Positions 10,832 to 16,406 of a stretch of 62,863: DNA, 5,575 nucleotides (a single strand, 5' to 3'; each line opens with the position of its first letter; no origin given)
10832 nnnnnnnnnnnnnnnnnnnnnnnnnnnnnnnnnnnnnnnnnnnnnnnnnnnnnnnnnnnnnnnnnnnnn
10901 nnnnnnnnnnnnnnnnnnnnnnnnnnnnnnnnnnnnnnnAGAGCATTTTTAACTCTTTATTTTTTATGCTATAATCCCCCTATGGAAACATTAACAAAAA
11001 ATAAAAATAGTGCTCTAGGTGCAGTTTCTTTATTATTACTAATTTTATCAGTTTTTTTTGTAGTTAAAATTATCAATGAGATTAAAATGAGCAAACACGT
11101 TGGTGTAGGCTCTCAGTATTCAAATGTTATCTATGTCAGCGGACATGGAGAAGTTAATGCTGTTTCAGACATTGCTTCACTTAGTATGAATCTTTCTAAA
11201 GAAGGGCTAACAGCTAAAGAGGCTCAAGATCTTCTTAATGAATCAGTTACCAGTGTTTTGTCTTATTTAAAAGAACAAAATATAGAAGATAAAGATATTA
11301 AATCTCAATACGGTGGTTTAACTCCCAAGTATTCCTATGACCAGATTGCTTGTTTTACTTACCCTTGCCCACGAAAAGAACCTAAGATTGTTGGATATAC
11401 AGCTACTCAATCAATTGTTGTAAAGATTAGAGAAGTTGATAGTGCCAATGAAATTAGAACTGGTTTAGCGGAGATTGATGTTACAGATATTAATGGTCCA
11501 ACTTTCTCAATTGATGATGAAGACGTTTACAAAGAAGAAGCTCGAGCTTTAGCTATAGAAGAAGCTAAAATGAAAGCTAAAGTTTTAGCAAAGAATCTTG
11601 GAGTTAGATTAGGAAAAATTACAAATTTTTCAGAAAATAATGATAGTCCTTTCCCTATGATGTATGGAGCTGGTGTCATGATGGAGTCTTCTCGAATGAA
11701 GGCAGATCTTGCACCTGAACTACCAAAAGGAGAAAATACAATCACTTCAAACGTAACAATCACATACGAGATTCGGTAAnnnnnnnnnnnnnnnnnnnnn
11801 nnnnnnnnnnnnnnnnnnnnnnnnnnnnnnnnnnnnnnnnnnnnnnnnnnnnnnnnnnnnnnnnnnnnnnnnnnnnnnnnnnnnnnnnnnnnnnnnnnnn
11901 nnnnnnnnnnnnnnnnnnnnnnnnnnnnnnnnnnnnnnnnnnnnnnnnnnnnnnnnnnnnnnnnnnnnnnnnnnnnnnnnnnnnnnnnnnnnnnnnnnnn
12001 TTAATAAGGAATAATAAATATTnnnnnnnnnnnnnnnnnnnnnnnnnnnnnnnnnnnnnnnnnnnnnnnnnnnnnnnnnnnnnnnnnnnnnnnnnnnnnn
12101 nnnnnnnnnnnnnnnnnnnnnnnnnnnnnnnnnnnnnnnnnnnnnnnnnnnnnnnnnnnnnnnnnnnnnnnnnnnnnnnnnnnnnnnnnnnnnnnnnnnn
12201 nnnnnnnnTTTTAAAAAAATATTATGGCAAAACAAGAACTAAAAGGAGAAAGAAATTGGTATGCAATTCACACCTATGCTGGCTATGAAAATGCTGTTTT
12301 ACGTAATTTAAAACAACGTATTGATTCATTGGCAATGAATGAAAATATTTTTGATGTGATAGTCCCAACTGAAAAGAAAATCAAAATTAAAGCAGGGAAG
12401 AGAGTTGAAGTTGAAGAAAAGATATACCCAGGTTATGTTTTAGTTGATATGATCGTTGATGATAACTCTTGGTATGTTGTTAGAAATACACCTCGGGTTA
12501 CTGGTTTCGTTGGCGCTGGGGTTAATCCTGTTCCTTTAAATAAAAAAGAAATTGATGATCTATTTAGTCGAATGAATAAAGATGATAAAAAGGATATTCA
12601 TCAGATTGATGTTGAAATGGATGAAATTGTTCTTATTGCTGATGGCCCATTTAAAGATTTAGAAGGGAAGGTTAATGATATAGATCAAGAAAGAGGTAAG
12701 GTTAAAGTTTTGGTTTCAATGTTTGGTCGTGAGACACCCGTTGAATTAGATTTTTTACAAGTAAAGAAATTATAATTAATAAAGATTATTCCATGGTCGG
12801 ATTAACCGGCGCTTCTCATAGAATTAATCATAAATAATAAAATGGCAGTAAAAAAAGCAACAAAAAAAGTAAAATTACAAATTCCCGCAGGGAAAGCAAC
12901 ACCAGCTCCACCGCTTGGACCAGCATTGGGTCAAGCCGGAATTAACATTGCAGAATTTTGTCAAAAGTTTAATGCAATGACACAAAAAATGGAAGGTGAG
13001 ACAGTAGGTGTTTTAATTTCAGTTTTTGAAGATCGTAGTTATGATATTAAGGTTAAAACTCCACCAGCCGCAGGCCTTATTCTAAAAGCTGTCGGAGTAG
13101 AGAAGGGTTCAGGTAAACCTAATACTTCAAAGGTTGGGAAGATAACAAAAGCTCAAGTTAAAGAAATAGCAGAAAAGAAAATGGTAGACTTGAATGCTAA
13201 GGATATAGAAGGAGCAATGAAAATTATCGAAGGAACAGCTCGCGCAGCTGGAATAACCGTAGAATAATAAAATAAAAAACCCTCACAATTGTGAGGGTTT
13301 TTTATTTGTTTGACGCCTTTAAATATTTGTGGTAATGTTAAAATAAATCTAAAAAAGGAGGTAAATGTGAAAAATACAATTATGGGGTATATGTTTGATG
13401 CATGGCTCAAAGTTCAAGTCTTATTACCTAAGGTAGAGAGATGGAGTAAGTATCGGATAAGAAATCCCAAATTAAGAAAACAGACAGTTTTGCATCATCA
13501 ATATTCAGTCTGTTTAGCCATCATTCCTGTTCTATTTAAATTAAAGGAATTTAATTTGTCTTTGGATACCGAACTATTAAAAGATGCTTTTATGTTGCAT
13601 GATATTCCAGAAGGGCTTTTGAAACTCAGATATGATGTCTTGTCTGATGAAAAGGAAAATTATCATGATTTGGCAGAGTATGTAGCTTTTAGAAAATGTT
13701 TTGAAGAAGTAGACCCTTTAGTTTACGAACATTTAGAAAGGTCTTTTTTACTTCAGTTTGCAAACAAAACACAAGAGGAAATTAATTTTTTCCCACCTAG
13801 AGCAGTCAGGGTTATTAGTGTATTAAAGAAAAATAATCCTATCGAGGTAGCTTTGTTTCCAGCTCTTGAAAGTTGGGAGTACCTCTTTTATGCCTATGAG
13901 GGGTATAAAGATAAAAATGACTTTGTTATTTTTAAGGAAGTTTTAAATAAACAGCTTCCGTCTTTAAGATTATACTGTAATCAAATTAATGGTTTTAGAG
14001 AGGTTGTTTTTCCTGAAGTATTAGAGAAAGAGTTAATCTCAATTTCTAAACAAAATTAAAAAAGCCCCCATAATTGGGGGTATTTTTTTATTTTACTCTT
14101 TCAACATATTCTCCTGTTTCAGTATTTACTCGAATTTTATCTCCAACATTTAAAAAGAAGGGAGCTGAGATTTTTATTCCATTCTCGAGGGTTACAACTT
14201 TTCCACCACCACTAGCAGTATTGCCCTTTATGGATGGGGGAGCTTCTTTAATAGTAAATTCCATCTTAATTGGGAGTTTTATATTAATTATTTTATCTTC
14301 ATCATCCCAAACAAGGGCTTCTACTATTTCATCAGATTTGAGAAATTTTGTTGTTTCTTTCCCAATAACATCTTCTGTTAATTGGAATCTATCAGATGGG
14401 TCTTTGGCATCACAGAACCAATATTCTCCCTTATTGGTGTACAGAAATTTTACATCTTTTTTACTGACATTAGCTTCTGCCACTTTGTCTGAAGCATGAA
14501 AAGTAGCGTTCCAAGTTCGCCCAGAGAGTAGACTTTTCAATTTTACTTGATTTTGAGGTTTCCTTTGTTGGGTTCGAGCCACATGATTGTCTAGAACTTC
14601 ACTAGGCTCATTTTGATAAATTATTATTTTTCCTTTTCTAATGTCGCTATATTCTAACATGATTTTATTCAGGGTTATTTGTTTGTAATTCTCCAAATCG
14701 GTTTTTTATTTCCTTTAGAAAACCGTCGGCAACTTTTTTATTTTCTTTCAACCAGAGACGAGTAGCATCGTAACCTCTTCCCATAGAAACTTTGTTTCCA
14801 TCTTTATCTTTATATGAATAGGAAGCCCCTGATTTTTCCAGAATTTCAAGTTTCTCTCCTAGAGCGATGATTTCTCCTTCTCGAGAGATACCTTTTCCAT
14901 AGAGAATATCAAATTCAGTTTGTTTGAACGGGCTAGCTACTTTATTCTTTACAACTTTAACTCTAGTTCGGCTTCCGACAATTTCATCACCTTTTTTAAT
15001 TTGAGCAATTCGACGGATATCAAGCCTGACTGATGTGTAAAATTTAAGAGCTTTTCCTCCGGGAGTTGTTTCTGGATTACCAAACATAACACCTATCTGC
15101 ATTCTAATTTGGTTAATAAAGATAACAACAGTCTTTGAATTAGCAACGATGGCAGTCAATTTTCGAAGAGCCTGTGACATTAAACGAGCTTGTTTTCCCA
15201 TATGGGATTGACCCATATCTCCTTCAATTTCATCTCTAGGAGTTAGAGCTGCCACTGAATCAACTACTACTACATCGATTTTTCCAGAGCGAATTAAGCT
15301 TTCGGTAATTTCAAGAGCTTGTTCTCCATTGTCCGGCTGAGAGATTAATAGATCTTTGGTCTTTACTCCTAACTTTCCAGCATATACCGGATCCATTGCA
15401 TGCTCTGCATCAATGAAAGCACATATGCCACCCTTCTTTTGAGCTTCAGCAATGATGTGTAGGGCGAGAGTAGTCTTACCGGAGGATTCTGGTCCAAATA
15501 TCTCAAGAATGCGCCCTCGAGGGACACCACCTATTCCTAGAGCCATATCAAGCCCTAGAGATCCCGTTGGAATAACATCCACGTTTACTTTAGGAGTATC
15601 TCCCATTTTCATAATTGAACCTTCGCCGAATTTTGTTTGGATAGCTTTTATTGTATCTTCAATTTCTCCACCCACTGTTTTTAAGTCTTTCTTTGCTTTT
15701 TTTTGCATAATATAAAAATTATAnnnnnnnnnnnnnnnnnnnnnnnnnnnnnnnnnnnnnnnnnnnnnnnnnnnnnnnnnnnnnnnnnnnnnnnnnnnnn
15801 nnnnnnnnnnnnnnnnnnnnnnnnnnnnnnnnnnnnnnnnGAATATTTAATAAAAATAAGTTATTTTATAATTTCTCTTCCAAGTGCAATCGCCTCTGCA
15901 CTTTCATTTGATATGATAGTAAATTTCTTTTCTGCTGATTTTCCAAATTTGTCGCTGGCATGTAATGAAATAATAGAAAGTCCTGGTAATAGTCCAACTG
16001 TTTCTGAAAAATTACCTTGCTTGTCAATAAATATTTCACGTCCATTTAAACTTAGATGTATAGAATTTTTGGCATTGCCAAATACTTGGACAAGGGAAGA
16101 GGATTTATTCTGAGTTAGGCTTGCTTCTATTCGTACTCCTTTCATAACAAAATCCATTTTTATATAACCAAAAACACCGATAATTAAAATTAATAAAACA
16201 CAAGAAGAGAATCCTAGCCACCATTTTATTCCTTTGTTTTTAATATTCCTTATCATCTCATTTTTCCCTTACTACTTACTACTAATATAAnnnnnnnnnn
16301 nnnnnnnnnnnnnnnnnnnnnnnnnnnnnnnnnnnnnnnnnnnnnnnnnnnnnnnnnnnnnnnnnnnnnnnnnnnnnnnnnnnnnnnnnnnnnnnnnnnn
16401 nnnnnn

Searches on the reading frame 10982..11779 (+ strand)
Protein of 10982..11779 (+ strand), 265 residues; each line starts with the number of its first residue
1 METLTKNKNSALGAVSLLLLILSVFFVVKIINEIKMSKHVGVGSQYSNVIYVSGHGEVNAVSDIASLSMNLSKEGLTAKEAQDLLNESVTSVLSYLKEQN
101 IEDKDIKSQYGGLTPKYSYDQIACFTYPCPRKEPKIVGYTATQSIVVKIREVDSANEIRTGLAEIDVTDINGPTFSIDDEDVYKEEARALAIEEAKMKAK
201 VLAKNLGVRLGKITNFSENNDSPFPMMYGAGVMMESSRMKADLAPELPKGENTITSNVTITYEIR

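Call 10: search_protein_families(library=pfam, proteins=[window:10982-11779:+], max_evalue=0.01)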
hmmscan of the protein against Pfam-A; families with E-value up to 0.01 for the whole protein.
window:10982-11779:+ (265 aa): 1 family
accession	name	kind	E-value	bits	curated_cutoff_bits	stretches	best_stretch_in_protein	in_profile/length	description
PF04402.19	SIMPL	-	2e-45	156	25.2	1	50-262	1-205/205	Protein of unknown function (DUF541)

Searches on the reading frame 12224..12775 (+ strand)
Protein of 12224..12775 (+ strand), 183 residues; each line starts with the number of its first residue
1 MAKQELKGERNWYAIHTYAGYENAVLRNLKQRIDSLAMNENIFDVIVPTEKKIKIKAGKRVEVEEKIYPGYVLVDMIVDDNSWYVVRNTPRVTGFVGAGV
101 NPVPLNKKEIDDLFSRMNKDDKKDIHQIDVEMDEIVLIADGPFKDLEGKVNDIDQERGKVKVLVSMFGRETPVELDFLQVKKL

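Call 10: search_protein_families(library=pfam, proteins=[window:12224-12775:+], max_evalue=0.01)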
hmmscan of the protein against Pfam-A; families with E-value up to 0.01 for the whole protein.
window:12224-12775:+ (183 aa): 2 families
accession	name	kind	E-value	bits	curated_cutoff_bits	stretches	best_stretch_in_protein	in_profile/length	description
PF02357.24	NusG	-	5.4e-27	94.6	22.2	1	11-113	2-92/93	Transcription termination factor nusG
PF00467.35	KOW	-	6.9e-05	23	22.3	1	134-162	3-29/32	KOW motif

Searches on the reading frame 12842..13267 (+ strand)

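Call 10: search_protein_families(library=pfam, proteins=[window:12842-13267:+], max_evalue=0.01)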
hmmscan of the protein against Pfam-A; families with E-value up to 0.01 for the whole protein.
window:12842-13267:+ (141 aa): 2 families
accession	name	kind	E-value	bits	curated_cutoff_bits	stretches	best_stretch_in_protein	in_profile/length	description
PF03946.19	Ribosomal_L11_N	-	2.4e-27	94.9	32.9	1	10-67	1-58/58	Ribosomal protein L11, N-terminal domain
PF00298.24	Ribosomal_L11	-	2.8e-27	95.4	21.4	1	72-140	1-69/69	Ribosomal protein L11, RNA binding domain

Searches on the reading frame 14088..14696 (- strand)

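Call 10: search_protein_families(library=pfam, proteins=[window:14088-14696:-], max_evalue=0.01)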
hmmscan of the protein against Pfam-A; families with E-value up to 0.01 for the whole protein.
window:14088-14696:- (202 aa): 3 families
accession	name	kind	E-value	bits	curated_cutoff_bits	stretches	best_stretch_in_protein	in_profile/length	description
PF09285.17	Elong-fact-P_C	-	1.1e-21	76.7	25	1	146-200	2-56/56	Elongation factor P, C-terminal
PF08207.18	EFP_N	-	2.3e-10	40.7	23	1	17-72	3-58/58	Elongation factor P (EF-P) KOW-like domain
PF01132.26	EFP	-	3.3e-05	24.2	27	1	80-133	1-52/54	Elongation factor P (EF-P) OB domain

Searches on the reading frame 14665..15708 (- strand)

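Call 10: search_protein_families(library=pfam, proteins=[window:14665-15708:-], max_evalue=0.01)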
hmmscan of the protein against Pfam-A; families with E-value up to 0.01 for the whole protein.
window:14665-15708:- (347 aa): 11 families
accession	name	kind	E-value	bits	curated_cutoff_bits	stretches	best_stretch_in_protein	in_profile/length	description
PF00154.27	RecA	-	1.1e-137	458.2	27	1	16-275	3-262/262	recA bacterial DNA recombination protein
PF08423.17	Rad51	-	1.9e-10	40.8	22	1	45-233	7-211/244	Rad51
PF21096.2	RecA_C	-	8.1e-09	35.9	27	1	278-338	1-56/57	RecA C-terminal domain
PF06745.19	ATPase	-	1.8e-08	34.5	26.6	1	46-108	1-63/231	KaiC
PF01637.24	ATPase_2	-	8.5e-05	22.9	33.2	1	67-198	22-116/225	ATPase domain predominantly from Archaea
PF13479.12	AAA_24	-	0.00054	20.3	27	1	70-156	7-77/195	AAA domain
PF13481.12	AAA_25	-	0.0017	18.5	27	0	62-88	30-56/195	AAA domain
PF13191.12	AAA_16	-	0.0024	18.8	32.6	1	64-200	23-140/167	AAA ATPase domain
PF00005.33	ABC_tran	-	0.0028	18.7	25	1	62-114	8-62/137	ABC transporter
PF13401.12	AAA_22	-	0.0076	17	27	0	66-162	6-97/130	AAA domain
PF00265.24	TK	-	0.0096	16.2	20.6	0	67-155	3-89/176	Thymidine kinase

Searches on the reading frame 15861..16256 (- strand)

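Call 10: search_protein_families(library=pfam, proteins=[window:15861-16256:-], max_evalue=0.01)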
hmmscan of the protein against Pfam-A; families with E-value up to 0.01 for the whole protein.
window:15861-16256:- (131 aa): 1 family
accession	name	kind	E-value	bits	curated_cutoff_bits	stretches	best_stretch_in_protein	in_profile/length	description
PF09136.16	Glucodextran_B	-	6.3e-06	26.5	27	1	54-117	17-82/83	Glucodextranase, domain B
